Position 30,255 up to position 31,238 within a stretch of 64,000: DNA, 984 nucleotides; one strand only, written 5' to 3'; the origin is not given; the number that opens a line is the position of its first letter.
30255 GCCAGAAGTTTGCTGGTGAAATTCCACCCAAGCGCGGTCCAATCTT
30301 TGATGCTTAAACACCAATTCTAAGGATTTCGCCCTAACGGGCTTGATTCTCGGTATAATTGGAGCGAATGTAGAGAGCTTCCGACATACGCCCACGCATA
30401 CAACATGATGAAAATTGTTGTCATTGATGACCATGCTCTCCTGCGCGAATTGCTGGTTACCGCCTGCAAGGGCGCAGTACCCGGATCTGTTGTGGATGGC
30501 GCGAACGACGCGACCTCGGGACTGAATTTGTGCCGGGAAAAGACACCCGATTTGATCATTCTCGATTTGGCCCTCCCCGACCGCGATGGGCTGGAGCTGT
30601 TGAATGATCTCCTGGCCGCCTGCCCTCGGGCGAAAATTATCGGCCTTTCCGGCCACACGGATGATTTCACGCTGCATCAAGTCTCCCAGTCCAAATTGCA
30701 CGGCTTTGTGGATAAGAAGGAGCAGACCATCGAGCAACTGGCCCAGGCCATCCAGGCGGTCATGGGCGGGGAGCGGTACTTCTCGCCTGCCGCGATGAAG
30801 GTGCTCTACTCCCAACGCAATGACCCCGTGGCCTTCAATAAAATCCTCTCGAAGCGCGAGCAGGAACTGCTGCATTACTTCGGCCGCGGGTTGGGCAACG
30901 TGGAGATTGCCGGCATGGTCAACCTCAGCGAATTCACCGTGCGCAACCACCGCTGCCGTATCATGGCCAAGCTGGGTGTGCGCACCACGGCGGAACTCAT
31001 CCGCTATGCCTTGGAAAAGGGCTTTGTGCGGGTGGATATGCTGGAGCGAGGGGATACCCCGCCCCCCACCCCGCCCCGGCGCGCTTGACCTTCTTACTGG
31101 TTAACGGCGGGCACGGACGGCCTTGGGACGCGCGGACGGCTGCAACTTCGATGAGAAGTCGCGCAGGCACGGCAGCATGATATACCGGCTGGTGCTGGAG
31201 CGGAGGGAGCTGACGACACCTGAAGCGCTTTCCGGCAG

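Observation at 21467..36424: An 18-bp palindrome shared by three divergent promoter regions links the kinase cluster, the LuxR regulator and the stress genes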

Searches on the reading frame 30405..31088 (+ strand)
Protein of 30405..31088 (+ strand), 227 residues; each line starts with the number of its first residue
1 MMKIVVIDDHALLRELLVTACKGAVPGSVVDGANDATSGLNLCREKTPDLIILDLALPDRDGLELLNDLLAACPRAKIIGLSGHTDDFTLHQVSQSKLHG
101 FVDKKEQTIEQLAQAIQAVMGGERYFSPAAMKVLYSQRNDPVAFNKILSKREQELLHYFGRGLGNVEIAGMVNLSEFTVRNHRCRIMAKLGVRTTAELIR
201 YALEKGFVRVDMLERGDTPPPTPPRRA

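Call 8: search_protein_families(library=pfam, proteins=[window:30405-31088:+], max_evalue=0.01)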
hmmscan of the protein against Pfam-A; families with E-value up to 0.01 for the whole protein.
window:30405-31088:+ (227 aa): 2 families
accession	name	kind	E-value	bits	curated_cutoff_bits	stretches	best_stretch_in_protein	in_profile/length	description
PF00072.30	Response_reg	-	6.3e-20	71.8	30.2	1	4-116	1-110/111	Response regulator receiver domain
PF00196.25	GerE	-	2.2e-14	53.2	23.5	1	147-202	2-57/57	Bacterial regulatory proteins, luxR family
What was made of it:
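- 30405..31088 (+): NarL/FixJ (LuxR-type HTH) response regulator, the proposed binder. Alignment suggests the true start is the second ATG, at 30408. Pfam Response_reg plus GerE (call 8).
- On NarL/FixJ (LuxR-type HTH) response regulators (the proposed binder, 30405-31088): Pfam PF00072, E = 6e-20 (call 8).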

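Call 11: find_encoding_contigs(protein=window:30405-31088:+, flank=10000, max_places=10)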
Protein window:30405-31088:+ (227 aa): no gene with exactly this product is on record in the collection.

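Call 12: find_homologous_proteins(query=window:30405-31088:+, max_evalue=1e-20)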
Query window:30405-31088:+ (227 aa): 238 proteins with E <= 1e-20 among 1033 candidates; the best 120 are listed.
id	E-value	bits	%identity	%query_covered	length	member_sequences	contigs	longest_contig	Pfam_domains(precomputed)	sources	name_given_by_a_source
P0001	9.9e-146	501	100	100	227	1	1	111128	PF00196.26,PF00072.31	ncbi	-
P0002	1.2e-95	337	72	96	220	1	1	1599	PF00196.26,PF08281.19,PF00072.31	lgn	-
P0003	3.6e-95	336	71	96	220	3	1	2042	PF00196.26,PF08281.19,PF00072.31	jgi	-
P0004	1.0e-94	334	73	94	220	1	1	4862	PF00196.26,PF00072.31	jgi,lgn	-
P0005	2.5e-94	333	71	96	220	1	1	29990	PF00196.26,PF00072.31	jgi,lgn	-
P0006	3.1e-94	333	69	98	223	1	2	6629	PF00196.26,PF08281.19,PF00072.31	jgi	jgi:DNA-binding NarL/FixJ family response regulator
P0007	3.4e-94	333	70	96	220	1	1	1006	PF00196.26,PF08281.19,PF00072.31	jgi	jgi:two-component system response regulator NreC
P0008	5.9e-94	332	70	95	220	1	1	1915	PF00196.26,PF00072.31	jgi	jgi:two-component system response regulator NreC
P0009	6.1e-94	332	70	96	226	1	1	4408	PF00196.26,PF00072.31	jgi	jgi:DNA-binding NarL/FixJ family response regulator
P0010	6.6e-94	332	73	93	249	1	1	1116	PF00196.26,PF08281.19,PF00072.31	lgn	-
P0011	2.9e-92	326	72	92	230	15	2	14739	PF00196.26,PF08281.19,PF00072.31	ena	-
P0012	5.0e-92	325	68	99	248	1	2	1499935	PF00196.26,PF00072.31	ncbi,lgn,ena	-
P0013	2.2e-91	323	71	94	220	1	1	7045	PF00196.26,PF00072.31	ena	-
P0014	2.9e-91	323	72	92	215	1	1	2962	PF00196.26,PF00072.31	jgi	jgi:DNA-binding NarL/FixJ family response regulator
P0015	5.2e-91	322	70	95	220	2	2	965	PF00196.26,PF08281.19,PF00072.31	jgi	jgi:DNA-binding NarL/FixJ family response regulator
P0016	5.3e-91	322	68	96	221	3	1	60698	PF00196.26,PF08281.19,PF00072.31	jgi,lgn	-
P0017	6.5e-91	322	70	93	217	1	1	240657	PF00196.26,PF00072.31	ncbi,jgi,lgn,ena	-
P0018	4.0e-90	319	69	95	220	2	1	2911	PF00196.26,PF00072.31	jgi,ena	-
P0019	5.6e-90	319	71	92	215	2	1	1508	PF00196.26,PF00072.31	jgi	jgi:two-component system response regulator NreC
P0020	6.1e-90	319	67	99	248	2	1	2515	PF00196.26,PF00072.31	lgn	-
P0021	6.9e-90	318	69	95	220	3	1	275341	PF00196.26,PF08281.19,PF00072.31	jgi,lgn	jgi:DNA-binding NarL/FixJ family response regulator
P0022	9.2e-90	318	67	99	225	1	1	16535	PF00196.26,PF00072.31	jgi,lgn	-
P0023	9.7e-90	318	70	92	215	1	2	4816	PF00196.26,PF00072.31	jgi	jgi:DNA-binding NarL/FixJ family response regulator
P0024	5.3e-89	316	69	95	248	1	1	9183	PF00196.26,PF00072.31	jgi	jgi:DNA-binding NarL/FixJ family response regulator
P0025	2.5e-88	313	69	92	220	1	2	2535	PF00196.26,PF00072.31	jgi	jgi:DNA-binding NarL/FixJ family response regulator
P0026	3.6e-88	313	70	94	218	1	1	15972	PF00196.26,PF04545.23,PF08281.19,PF00072.31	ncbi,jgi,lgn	-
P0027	1.6e-87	311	65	96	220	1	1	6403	PF00196.26,PF08281.19,PF00072.31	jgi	jgi:DNA-binding NarL/FixJ family response regulator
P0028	2.0e-87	310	69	92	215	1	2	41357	PF00196.26,PF00072.31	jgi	jgi:DNA-binding NarL/FixJ family response regulator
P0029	2.2e-87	310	68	94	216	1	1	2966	PF00196.26,PF00072.31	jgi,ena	-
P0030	2.3e-87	310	71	90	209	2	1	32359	PF00196.26,PF08281.19,PF00072.31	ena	-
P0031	2.6e-87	310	63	98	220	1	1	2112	PF00196.26,PF00072.31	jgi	jgi:two-component system response regulator NreC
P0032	5.1e-87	309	65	99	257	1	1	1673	PF00196.26,PF08281.19,PF00072.31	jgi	jgi:DNA-binding NarL/FixJ family response regulator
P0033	6.8e-87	309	64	100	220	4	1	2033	PF00196.26,PF00072.31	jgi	jgi:two-component system response regulator NreC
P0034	9.7e-87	308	68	92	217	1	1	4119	PF00196.26,PF00072.31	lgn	-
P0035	1.2e-86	308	65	96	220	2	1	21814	PF00196.26,PF08281.19,PF00072.31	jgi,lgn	-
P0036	2.2e-86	307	68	92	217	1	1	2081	PF00196.26,PF00072.31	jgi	-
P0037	2.4e-86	307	68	92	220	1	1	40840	PF00196.26,PF00072.31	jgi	jgi:DNA-binding NarL/FixJ family response regulator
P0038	3.4e-86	306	67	95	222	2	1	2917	PF00196.26,PF00072.31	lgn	-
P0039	5.6e-86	306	64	99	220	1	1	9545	PF00196.26,PF00072.31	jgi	jgi:DNA-binding NarL/FixJ family response regulator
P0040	7.6e-86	305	70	90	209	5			PF00196.26,PF04545.23,PF00072.31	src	-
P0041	8.7e-86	305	67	94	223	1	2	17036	PF00196.26,PF04545.23,PF08281.19,PF00072.31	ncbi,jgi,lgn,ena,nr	ncbi:MAG TPA: response regulator transcription factor [Opitutales bacterium]|jgi:DNA-binding NarL/Fi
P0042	1.1e-85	305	69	93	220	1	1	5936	PF00196.26,PF08281.19,PF00072.31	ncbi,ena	-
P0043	1.2e-85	305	66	96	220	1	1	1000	PF00196.26,PF00072.31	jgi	jgi:DNA-binding NarL/FixJ family response regulator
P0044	1.4e-85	304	63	99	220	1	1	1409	PF00196.26,PF00072.31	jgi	jgi:DNA-binding NarL/FixJ family response regulator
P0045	1.7e-85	304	67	94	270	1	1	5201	PF00196.26,PF00072.31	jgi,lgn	jgi:DNA-binding NarL/FixJ family response regulator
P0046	2.1e-85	304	65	95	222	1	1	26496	PF00196.26,PF08281.19,PF00072.31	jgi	jgi:DNA-binding NarL/FixJ family response regulator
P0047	4.1e-85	303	65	95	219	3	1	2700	PF00196.26,PF00072.31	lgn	-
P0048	4.5e-85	303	71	88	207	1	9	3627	PF00196.26,PF00072.31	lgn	-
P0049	5.4e-85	302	68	92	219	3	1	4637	PF00196.26,PF00072.31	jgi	jgi:two-component system invasion response regulator UvrY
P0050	7.6e-85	302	71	87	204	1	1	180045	PF00196.26,PF00072.31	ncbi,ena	-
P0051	1.3e-84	301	66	95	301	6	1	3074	PF00196.26,PF00072.31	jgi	jgi:DNA-binding NarL/FixJ family response regulator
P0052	1.9e-84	301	67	93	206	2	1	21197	PF00196.26,PF08281.19,PF00072.31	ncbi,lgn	-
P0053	2.1e-84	301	63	99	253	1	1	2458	PF00196.26,PF08281.19,PF00072.31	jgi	jgi:DNA-binding NarL/FixJ family response regulator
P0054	2.6e-84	300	67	93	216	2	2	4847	PF00196.26,PF00072.31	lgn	-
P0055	3.4e-84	300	63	96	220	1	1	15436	PF00196.26,PF04545.23,PF08281.19,PF00072.31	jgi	-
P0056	7.5e-84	299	65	93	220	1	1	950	PF00196.26,PF00072.31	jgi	jgi:DNA-binding NarL/FixJ family response regulator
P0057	1.1e-83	298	63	99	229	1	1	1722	PF00196.26,PF00072.31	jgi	jgi:DNA-binding NarL/FixJ family response regulator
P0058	1.4e-83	298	66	93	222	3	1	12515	PF00196.26,PF00072.31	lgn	-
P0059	1.7e-83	298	64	96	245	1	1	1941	PF00196.26,PF08281.19,PF00072.31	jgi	jgi:two-component system response regulator NreC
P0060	3.0e-83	297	64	92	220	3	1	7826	PF00196.26,PF00072.31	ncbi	ncbi:MAG TPA: response regulator transcription factor [Candidatus Didemnitutus sp.]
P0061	3.9e-83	296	67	92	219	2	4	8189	PF00196.26,PF00072.31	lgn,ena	-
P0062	4.9e-83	296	65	93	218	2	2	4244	PF00196.26,PF00072.31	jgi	jgi:DNA-binding NarL/FixJ family response regulator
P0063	5.0e-83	296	69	88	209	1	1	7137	PF00196.26,PF00072.31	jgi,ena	-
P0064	7.1e-83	296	65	93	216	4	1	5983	PF00196.26,PF08281.19,PF00072.31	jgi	jgi:DNA-binding NarL/FixJ family response regulator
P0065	9.4e-83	295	65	95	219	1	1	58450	PF00196.26,PF00072.31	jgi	jgi:DNA-binding NarL/FixJ family response regulator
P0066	1.0e-82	295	63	96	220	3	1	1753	PF00196.26,PF00072.31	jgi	jgi:DNA-binding NarL/FixJ family response regulator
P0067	1.1e-82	295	65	92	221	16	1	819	PF00196.26,PF00072.31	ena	-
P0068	1.2e-82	295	64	96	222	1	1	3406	PF00196.26,PF00072.31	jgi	jgi:DNA-binding NarL/FixJ family response regulator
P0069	1.5e-82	294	62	98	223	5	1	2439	PF00196.26,PF00072.31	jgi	jgi:two-component system response regulator NreC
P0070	1.8e-82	294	64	92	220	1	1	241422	PF00196.26,PF00072.31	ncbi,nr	ncbi:MAG TPA: response regulator transcription factor [Candidatus Didemnitutus sp.]|nr:response regu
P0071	2.0e-82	294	67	92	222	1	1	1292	PF00196.26,PF00072.31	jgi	jgi:DNA-binding NarL/FixJ family response regulator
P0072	2.3e-82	294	62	100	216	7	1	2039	PF00196.26,PF00072.31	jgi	jgi:two-component system response regulator NreC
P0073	3.0e-82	293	67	92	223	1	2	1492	PF00196.26,PF00072.31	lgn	-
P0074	3.8e-82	293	66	92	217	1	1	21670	PF00196.26,PF00072.31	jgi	jgi:DNA-binding NarL/FixJ family response regulator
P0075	3.9e-82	293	67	92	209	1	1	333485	PF00196.26,PF00072.31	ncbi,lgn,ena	-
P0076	4.0e-82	293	65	92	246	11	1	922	PF00196.26,PF00072.31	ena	-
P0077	5.5e-82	293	69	87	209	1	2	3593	PF00196.26,PF00072.31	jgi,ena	-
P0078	7.5e-82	292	64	93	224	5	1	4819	PF00196.26,PF00072.31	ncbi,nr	ncbi:MAG: histidine kinase [Verrucomicrobia bacterium]|nr:histidine kinase [Verrucomicrobiota bacter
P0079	7.6e-82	292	64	92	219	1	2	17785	PF00196.26,PF00072.31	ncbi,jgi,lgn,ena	-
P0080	8.4e-82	292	67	92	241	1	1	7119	PF00196.26,PF00072.31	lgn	-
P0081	9.2e-82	292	65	93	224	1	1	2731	PF00196.26,PF00072.31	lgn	-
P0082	1.2e-81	292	62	95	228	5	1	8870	PF00196.26,PF00072.31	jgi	jgi:DNA-binding NarL/FixJ family response regulator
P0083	1.3e-81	291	65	96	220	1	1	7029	PF00196.26,PF00072.31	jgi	jgi:DNA-binding NarL/FixJ family response regulator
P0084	1.3e-81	291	64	92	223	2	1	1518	PF00196.26,PF00072.31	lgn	-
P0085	1.9e-81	291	62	91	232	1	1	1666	PF00196.26,PF00072.31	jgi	jgi:DNA-binding NarL/FixJ family response regulator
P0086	2.9e-81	290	65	92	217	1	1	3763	PF00196.26,PF00072.31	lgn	-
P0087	3.7e-81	290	63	93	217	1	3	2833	PF00196.26,PF00072.31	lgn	-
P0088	3.9e-81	290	66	92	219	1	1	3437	PF00196.26,PF00072.31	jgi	-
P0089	5.0e-81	289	67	92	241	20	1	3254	PF00196.26,PF00072.31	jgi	jgi:DNA-binding NarL/FixJ family response regulator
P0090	5.7e-81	289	64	92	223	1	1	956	PF00196.26,PF00072.31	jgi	-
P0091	5.9e-81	289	65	92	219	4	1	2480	PF00196.26,PF00072.31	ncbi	ncbi:MAG: response regulator transcription factor [Pseudomonadota bacterium]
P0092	7.2e-81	289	60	99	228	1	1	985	PF00196.26,PF08281.19,PF00072.31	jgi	jgi:DNA-binding NarL/FixJ family response regulator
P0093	7.3e-81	289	66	92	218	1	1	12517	PF00196.26,PF00072.31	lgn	-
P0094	8.4e-81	289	66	92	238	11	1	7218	PF00196.26,PF08281.19,PF00072.31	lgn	-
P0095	8.6e-81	289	68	87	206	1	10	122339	PF00196.26,PF00072.31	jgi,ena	-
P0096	9.3e-81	289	66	89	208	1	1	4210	PF00196.26,PF00072.31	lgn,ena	-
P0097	9.6e-81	289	63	92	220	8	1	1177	PF00196.26,PF00072.31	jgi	jgi:two-component system response regulator NreC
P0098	9.9e-81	289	64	92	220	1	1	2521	PF00196.26,PF00072.31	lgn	-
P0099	1.5e-80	288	64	92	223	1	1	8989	PF00196.26,PF00072.31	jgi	jgi:DNA-binding NarL/FixJ family response regulator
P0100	1.9e-80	288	64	91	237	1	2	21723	PF00196.26,PF08281.19,PF00072.31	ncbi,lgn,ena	-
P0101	1.9e-80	288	63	92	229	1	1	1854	PF00196.26,PF00072.31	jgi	jgi:DNA-binding NarL/FixJ family response regulator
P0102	2.0e-80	288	66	91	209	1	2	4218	PF00196.26,PF00072.31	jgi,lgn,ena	-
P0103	2.1e-80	287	64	92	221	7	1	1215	PF00196.26,PF00072.31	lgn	-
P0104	2.4e-80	287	64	92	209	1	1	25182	PF00196.26,PF00072.31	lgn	-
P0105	2.6e-80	287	65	92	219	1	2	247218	PF00196.26,PF00072.31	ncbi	ncbi:MAG: response regulator transcription factor [Lacunisphaera sp.]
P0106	2.9e-80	287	64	92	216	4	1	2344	PF00196.26,PF00072.31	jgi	jgi:two-component system response regulator NreC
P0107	2.9e-80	287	63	93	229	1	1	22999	PF00196.26,PF00072.31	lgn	-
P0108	4.7e-80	286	63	92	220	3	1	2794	PF00196.26,PF00072.31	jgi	jgi:DNA-binding NarL/FixJ family response regulator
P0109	8.4e-80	285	64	92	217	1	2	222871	PF00196.26,PF00072.31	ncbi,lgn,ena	-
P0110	9.0e-80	285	61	92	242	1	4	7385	PF00196.26,PF00072.31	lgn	-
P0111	1.2e-79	285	65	90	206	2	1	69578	PF00196.26,PF08281.19,PF00072.31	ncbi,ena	-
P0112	1.2e-79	285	63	92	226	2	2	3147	PF00196.26,PF00072.31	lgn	-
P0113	1.3e-79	285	65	93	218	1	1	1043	PF00196.26,PF00072.31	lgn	-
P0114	1.3e-79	285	65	92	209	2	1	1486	PF00196.26,PF04545.23,PF08281.19,PF00072.31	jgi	jgi:DNA-binding NarL/FixJ family response regulator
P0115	1.4e-79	285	65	91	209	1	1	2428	PF00196.26,PF08281.19,PF00072.31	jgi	-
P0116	3.0e-79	284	62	95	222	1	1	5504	PF00196.26,PF00072.31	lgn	-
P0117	3.2e-79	284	63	92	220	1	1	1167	PF00196.26,PF00072.31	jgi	jgi:two-component system response regulator NreC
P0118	3.2e-79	284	62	91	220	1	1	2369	PF00196.26,PF00072.31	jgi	jgi:two-component system response regulator NreC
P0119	3.7e-79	283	64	92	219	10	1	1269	PF00196.26,PF00072.31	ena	-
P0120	4.3e-79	283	66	87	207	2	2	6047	PF00196.26,PF00072.31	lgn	-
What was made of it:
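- On NarL/FixJ (LuxR-type HTH) response regulators (the proposed binder, 30405-31088): It is an uncharacterised subfamily found mostly in Opitutales/Opitutaceae (call 12).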

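Call 13: find_related_loci(query=window:30405-31088:+, collection=genome_contigs, flank=10000)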
Query window:30405-31088:+ (227 aa) in genome_contigs; peptide patterns used: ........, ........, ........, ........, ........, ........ (x = any residue, [..] = any of these).
192 stretches matched a pattern; 61 encode a relative of the query (tblastn E <= 1e-3); 61 distinct loci.
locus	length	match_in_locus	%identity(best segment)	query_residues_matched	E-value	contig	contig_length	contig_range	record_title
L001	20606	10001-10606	43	5-207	6e-48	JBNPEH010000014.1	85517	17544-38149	MAG: Opitutales bacterium isolate fr_S2C60 S2CNODE_125_length_85517_cov_8_377328, whole genome shotgun sequence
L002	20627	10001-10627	29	2-204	3e-20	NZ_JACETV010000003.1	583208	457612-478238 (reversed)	Emticicia sp. BO119 contig3, whole genome shotgun sequence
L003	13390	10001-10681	28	8-208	3e-16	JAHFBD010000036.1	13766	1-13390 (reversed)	MAG: Candidatus Melainabacteria bacterium isolate nzgw190 NODE_2974_length_13767_cov_2.653158, whole genome shotgun sequ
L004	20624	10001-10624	31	5-204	2e-15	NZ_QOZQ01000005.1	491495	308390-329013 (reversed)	Taklimakanibacter lacteus strain SYSU D60012 s1058_Contig5, whole genome shotgun sequence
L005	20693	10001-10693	29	3-227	9e-15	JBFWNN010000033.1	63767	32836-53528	MAG: Parvibaculaceae bacterium isolate CA_2019_TPBF_113 NODE_3376_length_63767_cov_7.955531_TPBF, whole genome shotgun s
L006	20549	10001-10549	28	45-223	2e-12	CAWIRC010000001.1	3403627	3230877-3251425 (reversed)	MAG: Pirellulales bacterium isolate MFD04408.bin.2.94 genome assembly, contig: contig_23218, whole genome shotgun sequen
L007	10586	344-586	40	1-83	7e-12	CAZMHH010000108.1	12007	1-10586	MAG TPA_asm: uncultured Thermodesulfobacteriota bacterium isolate SRP332253_co1_288 genome assembly, contig: NODE_8967_l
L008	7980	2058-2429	34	4-111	4e-10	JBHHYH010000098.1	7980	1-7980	MAG: Candidatus Scalinduaceae bacterium isolate Maj_2_bin.64 NODE_5272_length_7980_cov_24.638991, whole genome shotgun s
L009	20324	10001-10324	35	4-98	6e-10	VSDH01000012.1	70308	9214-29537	MAG: Candidatus Scalindua sediminis isolate MohnsGC08_192 NODE_12_length_70308_cov_55.577395, whole genome shotgun seque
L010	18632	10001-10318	38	3-98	3e-9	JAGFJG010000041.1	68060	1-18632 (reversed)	MAG: Caldilineales bacterium isolate mag.17 k127_2927933, whole genome shotgun sequence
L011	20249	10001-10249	39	4-88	7e-9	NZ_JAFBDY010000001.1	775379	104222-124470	Lysinibacillus composti strain DSM 24785 Ga0454038_01, whole genome shotgun sequence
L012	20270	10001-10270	34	4-100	7e-8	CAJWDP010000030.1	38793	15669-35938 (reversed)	MAG TPA_asm: uncultured Flavobacteriales bacterium isolate ERR599029_bin.105_MetaBAT_v2.12.1_MAG genome assembly, contig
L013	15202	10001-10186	41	2-65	1e-7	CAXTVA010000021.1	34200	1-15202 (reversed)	MAG TPA_asm: uncultured Acidobacteriaceae bacterium isolate private_T1888_metawrap_bin.6 genome assembly, contig: privat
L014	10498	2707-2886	44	4-65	1e-7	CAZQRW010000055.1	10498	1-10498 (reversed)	MAG TPA_asm: uncultured bacterium isolate binchicken_co19_491 genome assembly, contig: NODE_10879_length_10498_cov_17.84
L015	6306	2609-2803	40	33-96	1e-7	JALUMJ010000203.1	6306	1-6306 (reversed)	MAG: Campylobacteraceae bacterium isolate S145_metabat1_scaf2bin.018 S145_NODE_6653_length_6306_cov_41.416249, whole gen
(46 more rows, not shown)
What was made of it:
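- Tried and rejected: Genome-collection scan with the single regulator protein (call 13).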

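Call 15: find_encoding_contigs(protein=P0001, flank=10000, max_places=3)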
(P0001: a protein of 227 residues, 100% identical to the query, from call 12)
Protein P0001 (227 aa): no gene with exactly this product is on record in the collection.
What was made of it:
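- Tried and rejected: Exact-sequence look-up of the window's own regulator (calls 11, 15).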

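Call 16: find_encoding_contigs(protein=P0012, flank=10000, max_places=3)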
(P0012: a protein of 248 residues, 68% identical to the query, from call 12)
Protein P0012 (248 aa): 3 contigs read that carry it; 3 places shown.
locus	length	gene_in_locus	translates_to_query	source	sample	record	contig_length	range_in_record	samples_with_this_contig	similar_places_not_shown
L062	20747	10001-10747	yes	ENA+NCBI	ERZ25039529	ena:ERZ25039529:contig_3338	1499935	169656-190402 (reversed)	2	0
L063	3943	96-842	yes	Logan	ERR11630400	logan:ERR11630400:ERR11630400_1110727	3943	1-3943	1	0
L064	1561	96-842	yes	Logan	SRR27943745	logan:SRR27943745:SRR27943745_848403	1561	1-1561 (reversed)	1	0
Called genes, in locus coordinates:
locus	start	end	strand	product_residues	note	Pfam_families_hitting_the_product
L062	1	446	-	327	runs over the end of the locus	PF00174:Oxidored_molyb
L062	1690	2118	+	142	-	-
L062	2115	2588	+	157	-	PF13358:DDE_3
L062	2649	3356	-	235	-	PF02547:Queuosine_synth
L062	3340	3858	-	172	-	PF02547:Queuosine_synth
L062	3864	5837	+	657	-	PF16177:ACAS_N, PF00501:AMP-binding, PF13193:AMP-binding_C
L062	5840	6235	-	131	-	-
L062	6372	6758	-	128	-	PF01850:PIN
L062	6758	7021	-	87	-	-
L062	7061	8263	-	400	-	PF12242:Eno-Rase_NADH_b, PF12241:Enoyl_reductase, PF07055:Eno-Rase_FAD_bd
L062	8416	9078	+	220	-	PF00702:Hydrolase, PF12710:HAD (weak), PF13419:HAD_2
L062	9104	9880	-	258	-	PF13340:DUF4096, PF01609:DDE_Tnp_1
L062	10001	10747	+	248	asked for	PF00072:Response_reg, PF00196:GerE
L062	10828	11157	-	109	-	-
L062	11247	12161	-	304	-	PF02470:MlaD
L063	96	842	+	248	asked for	PF00072:Response_reg, PF00196:GerE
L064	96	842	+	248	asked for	PF00072:Response_reg, PF00196:GerE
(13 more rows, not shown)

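Call 17: find_encoding_contigs(protein=P0017, flank=10000, max_places=3)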
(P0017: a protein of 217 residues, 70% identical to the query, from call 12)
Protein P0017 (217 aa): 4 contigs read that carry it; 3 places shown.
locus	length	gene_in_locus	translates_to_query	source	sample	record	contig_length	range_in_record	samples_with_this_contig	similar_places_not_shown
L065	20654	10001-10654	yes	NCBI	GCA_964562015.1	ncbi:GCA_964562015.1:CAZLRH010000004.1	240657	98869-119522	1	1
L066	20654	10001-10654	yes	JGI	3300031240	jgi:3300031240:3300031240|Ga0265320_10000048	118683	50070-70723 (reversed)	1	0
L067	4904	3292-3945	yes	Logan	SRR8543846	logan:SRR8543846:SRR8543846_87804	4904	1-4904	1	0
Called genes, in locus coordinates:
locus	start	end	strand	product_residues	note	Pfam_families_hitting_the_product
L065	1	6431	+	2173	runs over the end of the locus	PF00672:HAMP, PF18947:HAMP_2, PF00672:HAMP, PF18947:HAMP_2, PF00672:HAMP, PF18947:HAMP_2, PF00672:HAMP, PF18947:HAMP_2, +21 more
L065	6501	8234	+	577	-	PF00072:Response_reg, PF00512:HisKA, PF02518:HATPase_c, PF13589:HATPase_c_3 (faint), PF00072:Response_reg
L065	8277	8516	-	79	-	-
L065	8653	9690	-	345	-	PF02518:HATPase_c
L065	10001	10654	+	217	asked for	PF00072:Response_reg, PF00196:GerE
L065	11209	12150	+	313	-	PF00756:Esterase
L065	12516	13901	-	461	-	PF07586:HXXSHH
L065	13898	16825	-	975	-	PF07635:PSCyt1 (faint), PF13442:Cytochrome_CBB3 (faint), PF07626:PSD3, PF07637:PSD5, PF07631:PSD4, PF07627:PSCyt3, PF07624:PSD2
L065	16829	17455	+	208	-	PF13442:Cytochrome_CBB3 (weak), PF07635:PSCyt1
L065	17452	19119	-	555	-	PF01120:Alpha_L_fucos, PF16757:Fucosidase_C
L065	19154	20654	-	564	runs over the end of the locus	PF01120:Alpha_L_fucos, PF16757:Fucosidase_C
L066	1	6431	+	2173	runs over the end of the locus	PF00672:HAMP, PF18947:HAMP_2, PF00672:HAMP, PF18947:HAMP_2, PF00672:HAMP, PF18947:HAMP_2, PF00672:HAMP, PF18947:HAMP_2, +21 more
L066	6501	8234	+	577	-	PF00072:Response_reg, PF00512:HisKA, PF02518:HATPase_c, PF13589:HATPase_c_3 (faint), PF00072:Response_reg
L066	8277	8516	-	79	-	-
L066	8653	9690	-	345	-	PF02518:HATPase_c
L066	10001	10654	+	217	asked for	PF00072:Response_reg, PF00196:GerE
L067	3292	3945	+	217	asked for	PF00072:Response_reg, PF00196:GerE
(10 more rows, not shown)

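Call 21: find_encoding_contigs(protein=P0021, flank=10000, max_places=1)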
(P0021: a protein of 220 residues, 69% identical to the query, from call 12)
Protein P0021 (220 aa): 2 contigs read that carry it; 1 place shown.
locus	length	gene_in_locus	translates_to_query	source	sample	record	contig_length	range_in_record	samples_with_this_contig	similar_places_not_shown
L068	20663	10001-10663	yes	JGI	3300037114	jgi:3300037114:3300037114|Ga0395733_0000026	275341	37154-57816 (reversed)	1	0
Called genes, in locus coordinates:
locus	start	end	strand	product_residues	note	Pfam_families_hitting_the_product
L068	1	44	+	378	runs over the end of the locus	PF05359:DUF748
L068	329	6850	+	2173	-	PF00672:HAMP, PF18947:HAMP_2, PF00672:HAMP, PF18947:HAMP_2, PF00672:HAMP, PF18947:HAMP_2, PF00672:HAMP, PF18947:HAMP_2, +21 more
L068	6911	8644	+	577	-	PF00072:Response_reg, PF00512:HisKA, PF02518:HATPase_c, PF00072:Response_reg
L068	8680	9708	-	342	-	PF02518:HATPase_c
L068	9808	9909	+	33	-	-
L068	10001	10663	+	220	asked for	PF00072:Response_reg, PF00196:GerE, PF08281:Sigma70_r4_2 (weak)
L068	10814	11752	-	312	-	-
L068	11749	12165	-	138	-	-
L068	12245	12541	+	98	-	PF13560:HTH_31, PF01381:HTH_3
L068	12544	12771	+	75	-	-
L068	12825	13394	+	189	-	-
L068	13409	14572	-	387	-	-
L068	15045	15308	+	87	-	PF01381:HTH_3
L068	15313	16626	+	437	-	PF13657:Couple_hipA, PF07804:HipA_C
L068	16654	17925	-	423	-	PF13657:Couple_hipA, PF07804:HipA_C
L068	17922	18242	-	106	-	PF13560:HTH_31, PF12844:HTH_19 (weak)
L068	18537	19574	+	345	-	PF13391:HNH_2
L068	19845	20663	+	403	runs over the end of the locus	PF00145:DNA_methylase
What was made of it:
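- Tried and rejected: It is not a neighbour of the poly-HAMP operon in orthologues; L068 has DUF748 there (call 21).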
